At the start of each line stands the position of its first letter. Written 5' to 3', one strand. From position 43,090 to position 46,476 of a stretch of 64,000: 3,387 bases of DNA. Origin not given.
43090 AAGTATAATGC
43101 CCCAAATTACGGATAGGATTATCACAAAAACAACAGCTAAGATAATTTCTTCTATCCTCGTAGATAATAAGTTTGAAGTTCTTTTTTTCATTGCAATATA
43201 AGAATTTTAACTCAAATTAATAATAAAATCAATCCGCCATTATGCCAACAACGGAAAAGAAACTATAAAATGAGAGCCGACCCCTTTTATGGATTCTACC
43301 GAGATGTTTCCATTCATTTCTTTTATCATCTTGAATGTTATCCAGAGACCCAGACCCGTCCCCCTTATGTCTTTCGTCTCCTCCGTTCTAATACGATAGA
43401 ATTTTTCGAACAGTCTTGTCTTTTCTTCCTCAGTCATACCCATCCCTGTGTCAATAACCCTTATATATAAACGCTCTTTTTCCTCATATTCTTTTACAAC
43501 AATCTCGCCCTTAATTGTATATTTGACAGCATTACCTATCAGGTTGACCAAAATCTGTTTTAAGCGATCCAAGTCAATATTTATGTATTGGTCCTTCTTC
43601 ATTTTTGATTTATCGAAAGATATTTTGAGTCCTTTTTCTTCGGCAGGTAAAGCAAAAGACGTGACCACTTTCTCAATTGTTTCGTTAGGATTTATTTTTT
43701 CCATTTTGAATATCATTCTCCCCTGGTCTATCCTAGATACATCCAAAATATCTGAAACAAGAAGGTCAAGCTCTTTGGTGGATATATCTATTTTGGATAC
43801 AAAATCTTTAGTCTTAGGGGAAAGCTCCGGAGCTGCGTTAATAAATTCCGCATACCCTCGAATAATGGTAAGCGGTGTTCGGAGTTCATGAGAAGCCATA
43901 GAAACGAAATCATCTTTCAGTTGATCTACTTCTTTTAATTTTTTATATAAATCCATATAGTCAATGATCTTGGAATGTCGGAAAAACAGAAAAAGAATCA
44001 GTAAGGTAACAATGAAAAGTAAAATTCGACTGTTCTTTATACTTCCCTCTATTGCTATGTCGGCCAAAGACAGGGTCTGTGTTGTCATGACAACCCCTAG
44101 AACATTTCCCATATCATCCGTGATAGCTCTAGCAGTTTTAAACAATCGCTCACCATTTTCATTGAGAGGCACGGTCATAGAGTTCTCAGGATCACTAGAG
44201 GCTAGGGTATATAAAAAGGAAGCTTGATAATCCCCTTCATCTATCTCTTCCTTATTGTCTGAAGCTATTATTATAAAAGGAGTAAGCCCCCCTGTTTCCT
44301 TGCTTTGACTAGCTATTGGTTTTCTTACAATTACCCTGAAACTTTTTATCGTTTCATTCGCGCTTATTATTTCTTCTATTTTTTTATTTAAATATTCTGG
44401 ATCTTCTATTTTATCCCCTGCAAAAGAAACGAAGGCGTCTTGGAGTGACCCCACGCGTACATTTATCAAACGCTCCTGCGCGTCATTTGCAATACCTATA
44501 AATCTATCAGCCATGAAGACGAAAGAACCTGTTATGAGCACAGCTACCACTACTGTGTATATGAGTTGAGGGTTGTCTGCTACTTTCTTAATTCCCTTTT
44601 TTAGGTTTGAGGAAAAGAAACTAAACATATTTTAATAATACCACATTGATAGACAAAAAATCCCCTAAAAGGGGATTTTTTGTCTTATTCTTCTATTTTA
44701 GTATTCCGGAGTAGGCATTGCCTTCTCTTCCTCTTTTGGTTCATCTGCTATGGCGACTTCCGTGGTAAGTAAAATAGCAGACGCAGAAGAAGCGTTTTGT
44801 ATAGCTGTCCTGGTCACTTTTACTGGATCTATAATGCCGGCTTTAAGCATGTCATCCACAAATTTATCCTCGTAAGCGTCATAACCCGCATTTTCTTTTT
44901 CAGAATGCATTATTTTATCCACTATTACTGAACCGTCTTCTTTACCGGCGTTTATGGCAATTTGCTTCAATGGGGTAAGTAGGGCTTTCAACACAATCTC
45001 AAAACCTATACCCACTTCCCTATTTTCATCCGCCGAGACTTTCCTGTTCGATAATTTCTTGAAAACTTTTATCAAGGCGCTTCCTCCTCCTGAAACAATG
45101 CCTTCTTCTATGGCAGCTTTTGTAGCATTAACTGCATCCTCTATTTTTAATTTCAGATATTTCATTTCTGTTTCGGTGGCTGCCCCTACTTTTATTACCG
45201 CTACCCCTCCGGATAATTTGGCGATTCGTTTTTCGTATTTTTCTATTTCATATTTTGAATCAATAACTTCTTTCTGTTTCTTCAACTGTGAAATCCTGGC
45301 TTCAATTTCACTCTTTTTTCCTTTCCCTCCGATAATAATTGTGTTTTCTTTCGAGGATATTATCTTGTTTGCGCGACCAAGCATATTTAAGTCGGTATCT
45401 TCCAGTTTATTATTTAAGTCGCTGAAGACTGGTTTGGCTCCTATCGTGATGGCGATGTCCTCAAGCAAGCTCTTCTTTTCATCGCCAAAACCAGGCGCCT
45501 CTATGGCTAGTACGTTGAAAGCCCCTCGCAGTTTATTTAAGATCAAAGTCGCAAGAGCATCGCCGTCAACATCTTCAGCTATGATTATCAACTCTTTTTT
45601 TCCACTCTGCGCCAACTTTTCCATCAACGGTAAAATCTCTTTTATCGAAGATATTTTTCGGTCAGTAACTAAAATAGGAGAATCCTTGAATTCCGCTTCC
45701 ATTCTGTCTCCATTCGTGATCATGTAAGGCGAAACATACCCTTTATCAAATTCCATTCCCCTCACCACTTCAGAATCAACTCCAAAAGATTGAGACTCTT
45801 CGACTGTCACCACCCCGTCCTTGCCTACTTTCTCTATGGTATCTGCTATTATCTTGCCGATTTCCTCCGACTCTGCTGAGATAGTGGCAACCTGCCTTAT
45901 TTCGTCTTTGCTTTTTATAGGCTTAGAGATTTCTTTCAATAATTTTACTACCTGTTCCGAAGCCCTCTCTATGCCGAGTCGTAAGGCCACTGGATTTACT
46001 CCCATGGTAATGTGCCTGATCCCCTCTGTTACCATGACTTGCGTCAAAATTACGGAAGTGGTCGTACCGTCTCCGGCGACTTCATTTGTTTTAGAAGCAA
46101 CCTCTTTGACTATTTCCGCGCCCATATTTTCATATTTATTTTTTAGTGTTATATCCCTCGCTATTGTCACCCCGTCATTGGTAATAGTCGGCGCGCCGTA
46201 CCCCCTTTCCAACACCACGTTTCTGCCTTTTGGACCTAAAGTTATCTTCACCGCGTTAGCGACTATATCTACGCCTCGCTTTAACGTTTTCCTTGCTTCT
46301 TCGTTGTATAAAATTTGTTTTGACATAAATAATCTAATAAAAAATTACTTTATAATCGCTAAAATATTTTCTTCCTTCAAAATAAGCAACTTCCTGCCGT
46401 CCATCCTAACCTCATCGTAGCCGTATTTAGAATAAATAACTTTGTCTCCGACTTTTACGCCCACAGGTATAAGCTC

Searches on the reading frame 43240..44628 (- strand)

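Call 17: search_protein_families(library=pfam, proteins=[window:43240-44628:-], max_evalue=0.001)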
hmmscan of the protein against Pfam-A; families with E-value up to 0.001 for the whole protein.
window:43240-44628:- (462 aa): 2 families
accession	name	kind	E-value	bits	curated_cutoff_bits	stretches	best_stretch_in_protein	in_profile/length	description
PF02518.31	HATPase_c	-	6.4e-24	85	26.4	1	352-460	2-109/111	Histidine kinase-, DNA gyrase B-, and HSP90-like ATPase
PF00512.31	HisKA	-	2e-18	66.6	26.9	1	238-303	2-66/66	His Kinase A (phospho-acceptor) domain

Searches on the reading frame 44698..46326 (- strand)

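Call 17: search_protein_families(library=pfam, proteins=[window:44698-46326:-], max_evalue=0.001)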
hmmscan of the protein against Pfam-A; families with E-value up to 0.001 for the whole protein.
window:44698-46326:- (542 aa): 1 family
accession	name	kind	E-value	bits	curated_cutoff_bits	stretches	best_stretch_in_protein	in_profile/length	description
PF00118.29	Cpn60_TCP1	-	2.5e-71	241.3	34.3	1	22-528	1-488/490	TCP-1/cpn60 chaperonin family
